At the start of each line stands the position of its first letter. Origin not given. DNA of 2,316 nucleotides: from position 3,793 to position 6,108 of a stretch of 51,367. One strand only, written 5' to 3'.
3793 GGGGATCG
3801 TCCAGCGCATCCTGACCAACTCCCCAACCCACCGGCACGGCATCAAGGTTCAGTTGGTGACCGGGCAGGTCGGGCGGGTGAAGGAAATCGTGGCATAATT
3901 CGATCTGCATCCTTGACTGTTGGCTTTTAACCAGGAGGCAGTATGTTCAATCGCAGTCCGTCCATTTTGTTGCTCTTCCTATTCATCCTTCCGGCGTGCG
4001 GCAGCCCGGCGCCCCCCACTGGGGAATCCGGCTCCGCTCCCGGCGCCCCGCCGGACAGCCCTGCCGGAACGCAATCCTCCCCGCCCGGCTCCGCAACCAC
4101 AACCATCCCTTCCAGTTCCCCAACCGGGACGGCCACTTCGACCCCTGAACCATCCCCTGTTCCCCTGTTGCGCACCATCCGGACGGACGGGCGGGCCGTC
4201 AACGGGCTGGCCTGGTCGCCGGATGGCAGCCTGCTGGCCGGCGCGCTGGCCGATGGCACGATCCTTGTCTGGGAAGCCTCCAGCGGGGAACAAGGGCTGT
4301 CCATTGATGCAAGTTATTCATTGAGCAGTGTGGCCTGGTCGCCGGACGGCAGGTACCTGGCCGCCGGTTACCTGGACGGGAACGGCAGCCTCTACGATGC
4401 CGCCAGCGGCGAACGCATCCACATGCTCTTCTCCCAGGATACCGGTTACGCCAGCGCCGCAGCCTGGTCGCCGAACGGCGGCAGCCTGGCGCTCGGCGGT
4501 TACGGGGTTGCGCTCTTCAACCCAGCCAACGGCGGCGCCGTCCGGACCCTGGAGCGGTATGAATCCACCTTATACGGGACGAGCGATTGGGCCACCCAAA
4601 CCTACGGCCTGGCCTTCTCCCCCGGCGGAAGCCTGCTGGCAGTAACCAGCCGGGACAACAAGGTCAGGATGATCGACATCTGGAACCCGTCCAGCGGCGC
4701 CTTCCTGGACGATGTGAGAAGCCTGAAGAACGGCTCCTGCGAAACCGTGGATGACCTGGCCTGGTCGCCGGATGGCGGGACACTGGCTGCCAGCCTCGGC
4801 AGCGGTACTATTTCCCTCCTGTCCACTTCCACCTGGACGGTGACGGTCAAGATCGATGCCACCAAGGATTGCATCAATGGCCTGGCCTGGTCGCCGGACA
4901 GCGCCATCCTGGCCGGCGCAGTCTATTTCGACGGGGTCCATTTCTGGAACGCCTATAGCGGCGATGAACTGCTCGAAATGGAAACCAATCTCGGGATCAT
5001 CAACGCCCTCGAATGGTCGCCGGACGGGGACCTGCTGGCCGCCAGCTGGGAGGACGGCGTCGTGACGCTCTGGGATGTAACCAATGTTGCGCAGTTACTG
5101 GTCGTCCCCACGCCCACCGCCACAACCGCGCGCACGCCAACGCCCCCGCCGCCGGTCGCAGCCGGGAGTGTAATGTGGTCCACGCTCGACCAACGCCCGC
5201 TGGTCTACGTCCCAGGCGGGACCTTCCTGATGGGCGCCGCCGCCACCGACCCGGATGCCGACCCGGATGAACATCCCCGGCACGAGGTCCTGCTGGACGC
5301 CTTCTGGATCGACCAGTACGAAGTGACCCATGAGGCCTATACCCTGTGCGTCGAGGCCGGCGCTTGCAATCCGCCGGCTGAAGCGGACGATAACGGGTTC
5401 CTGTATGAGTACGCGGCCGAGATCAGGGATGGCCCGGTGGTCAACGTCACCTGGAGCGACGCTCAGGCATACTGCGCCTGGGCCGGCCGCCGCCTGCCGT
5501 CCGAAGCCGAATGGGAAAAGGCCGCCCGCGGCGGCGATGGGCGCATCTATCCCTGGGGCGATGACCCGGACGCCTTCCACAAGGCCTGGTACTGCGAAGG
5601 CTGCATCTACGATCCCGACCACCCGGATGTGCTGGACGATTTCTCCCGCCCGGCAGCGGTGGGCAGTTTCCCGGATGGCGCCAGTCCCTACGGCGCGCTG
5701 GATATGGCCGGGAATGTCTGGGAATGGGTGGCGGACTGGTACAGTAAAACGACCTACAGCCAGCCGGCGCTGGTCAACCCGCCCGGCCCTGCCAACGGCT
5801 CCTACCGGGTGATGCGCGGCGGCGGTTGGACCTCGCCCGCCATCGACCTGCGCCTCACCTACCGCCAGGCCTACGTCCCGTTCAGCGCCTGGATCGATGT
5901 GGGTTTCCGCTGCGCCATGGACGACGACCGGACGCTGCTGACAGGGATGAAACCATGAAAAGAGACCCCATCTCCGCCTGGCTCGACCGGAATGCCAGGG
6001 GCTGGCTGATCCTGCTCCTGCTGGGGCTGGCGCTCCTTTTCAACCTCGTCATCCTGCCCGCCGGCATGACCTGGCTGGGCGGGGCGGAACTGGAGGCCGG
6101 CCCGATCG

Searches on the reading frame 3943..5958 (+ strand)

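Call 79: search_protein_families(library=pfam, proteins=[window:3943-5958:+], max_evalue=0.001)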
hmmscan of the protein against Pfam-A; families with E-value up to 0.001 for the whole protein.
window:3943-5958:+ (671 aa): 32 families (the best 25 are shown)
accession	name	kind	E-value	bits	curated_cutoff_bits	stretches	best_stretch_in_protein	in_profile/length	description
PF03781.23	FGE-sulfatase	-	3.9e-60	204.1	23.3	1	420-658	5-254/255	Sulfatase-modifying factor enzyme 1-like domain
PF25174.1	Beta-prop_THOC3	-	3e-36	125.3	305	2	77-258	83-251/272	THOC3 beta-propeller domain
PF12894.13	ANAPC4_WD40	-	4.2e-32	110.7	22.9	3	127-167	41-81/91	Anaphase-promoting complex subunit 4 WD40 domain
PF00400.38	WD40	-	3.7e-29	100.3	27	1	77-110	5-38/39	WD domain, G-beta repeat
PF23414.1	Beta-prop_EML_2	-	2.7e-28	99.5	90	2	221-385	2-159/266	Echinoderm microtubule-associated protein second beta-propeller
PF24817.1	WD40_WDHD1_1st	-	5.5e-28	98.4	109.9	2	222-347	133-261/291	WDHD1 first WD40 domain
PF24807.1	WD40_CDC20-Fz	-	2.3e-26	93.2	200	2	265-387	50-172/292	CDC20/Fizzy WD40 domain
PF24814.1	WD40_Prp19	-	6.7e-26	91.4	320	2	224-384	56-211/281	Prp19 WD40 domain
PF25173.1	Beta-prop_WDR3_1st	-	9.6e-25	87.8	154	2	246-382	13-145/184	WDR3 first beta-propeller domain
PF23389.1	Beta-prop_WDR19_1st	-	3.4e-18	66.2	27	1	80-186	36-141/325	WDR19 first beta-propeller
PF25175.1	Beta-prop_WDR5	-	5.5e-16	59.1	250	2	222-381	15-167/296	WDR5 beta-propeller domain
PF25460.1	Beta-prop_Aladin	-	4.1e-15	56.2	171.1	2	84-181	111-208/340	Aladin seven-bladed propeller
PF24105.1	Beta-prop_CAF1B_HIR1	-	7.2e-15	55.3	80.5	1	81-179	68-184/383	CAF1B/HIR1 beta-propeller domain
PF24797.1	Beta-prop_WDR35_TULP_N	-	1.1e-13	51.5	80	1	84-162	116-193/332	WDR35/TULP4 N-terminal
PF23383.1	Beta-prop_IFT140_1st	-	5.4e-11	42.3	27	0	313-380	65-132/406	IFT140 first beta-propeller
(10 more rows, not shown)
